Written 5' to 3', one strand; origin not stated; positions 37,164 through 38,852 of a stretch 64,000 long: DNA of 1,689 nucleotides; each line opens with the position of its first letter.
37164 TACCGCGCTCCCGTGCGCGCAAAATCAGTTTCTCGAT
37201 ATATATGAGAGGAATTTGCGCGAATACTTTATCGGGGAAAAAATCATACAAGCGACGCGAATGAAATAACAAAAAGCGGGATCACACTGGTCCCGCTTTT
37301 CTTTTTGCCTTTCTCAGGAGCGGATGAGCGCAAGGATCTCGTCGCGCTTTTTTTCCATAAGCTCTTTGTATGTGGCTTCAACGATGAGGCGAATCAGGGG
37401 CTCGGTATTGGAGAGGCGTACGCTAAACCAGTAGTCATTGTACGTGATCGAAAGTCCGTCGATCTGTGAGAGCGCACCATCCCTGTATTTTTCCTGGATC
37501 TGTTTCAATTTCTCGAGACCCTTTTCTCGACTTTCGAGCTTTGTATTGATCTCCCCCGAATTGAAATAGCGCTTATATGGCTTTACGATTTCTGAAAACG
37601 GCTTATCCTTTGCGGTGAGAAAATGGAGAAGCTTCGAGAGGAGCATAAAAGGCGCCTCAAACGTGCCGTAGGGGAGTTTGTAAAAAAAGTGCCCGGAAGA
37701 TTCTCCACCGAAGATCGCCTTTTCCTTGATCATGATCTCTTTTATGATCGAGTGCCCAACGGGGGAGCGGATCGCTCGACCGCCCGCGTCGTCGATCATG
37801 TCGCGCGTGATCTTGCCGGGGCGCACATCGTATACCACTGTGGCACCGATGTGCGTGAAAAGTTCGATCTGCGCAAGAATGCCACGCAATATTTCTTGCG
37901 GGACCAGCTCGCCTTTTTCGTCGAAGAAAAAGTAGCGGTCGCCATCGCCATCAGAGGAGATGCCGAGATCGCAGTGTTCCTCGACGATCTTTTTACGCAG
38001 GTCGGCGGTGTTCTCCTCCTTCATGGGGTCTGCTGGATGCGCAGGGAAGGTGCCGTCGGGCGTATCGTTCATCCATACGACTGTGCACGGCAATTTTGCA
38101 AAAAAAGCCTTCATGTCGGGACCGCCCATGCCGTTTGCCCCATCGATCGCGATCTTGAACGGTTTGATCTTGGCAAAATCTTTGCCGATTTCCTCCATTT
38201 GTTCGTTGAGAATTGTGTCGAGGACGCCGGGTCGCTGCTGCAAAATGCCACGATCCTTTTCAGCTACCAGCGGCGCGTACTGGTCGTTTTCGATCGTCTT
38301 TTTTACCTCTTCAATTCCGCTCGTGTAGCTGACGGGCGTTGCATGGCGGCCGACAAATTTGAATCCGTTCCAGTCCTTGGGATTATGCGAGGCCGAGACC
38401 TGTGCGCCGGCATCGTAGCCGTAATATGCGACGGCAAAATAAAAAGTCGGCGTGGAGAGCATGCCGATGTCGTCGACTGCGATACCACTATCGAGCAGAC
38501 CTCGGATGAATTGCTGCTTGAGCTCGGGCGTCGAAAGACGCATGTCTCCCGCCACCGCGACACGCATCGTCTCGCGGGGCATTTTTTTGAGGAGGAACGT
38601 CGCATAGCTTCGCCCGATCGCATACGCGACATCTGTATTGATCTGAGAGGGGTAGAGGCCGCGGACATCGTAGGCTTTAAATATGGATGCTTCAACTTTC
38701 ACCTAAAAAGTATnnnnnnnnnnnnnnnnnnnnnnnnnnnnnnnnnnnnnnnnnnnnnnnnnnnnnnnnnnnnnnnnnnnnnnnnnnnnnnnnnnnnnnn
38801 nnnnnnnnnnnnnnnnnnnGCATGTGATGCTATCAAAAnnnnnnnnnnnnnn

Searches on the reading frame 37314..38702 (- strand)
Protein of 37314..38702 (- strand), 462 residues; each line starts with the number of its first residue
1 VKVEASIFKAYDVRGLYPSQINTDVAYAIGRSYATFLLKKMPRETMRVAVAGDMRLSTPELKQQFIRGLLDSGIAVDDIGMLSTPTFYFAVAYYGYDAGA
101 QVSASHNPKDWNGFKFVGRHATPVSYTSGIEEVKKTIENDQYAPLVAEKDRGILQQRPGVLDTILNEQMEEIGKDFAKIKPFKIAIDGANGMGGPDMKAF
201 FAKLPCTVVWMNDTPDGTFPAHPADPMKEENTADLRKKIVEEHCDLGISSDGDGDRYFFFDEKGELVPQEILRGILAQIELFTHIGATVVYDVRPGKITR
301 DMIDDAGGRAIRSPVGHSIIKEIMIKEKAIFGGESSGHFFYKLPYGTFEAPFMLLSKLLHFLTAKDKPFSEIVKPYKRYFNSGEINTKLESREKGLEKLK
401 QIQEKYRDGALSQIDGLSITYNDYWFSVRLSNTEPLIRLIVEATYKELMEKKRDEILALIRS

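Call 7: search_protein_families(library=pfam, proteins=[window:37314-38702:-], max_evalue=0.001)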
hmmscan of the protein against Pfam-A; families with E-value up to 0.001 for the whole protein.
window:37314-38702:- (462 aa): 4 families
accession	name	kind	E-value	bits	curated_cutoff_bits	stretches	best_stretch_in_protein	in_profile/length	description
PF02878.22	PGM_PMM_I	-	4.2e-32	111.2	22.5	1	7-139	3-133/138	Phosphoglucomutase/phosphomannomutase, alpha/beta/alpha domain I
PF02879.22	PGM_PMM_II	-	5.3e-18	65.9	29.3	1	174-264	13-103/103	Phosphoglucomutase/phosphomannomutase, alpha/beta/alpha domain II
PF02880.22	PGM_PMM_III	-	7e-14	52.4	20.7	1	285-379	21-115/115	Phosphoglucomutase/phosphomannomutase, alpha/beta/alpha domain III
PF00408.26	PGM_PMM_IV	-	2.8e-10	40.5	23.1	1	384-457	1-66/68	Phosphoglucomutase/phosphomannomutase, C-terminal domain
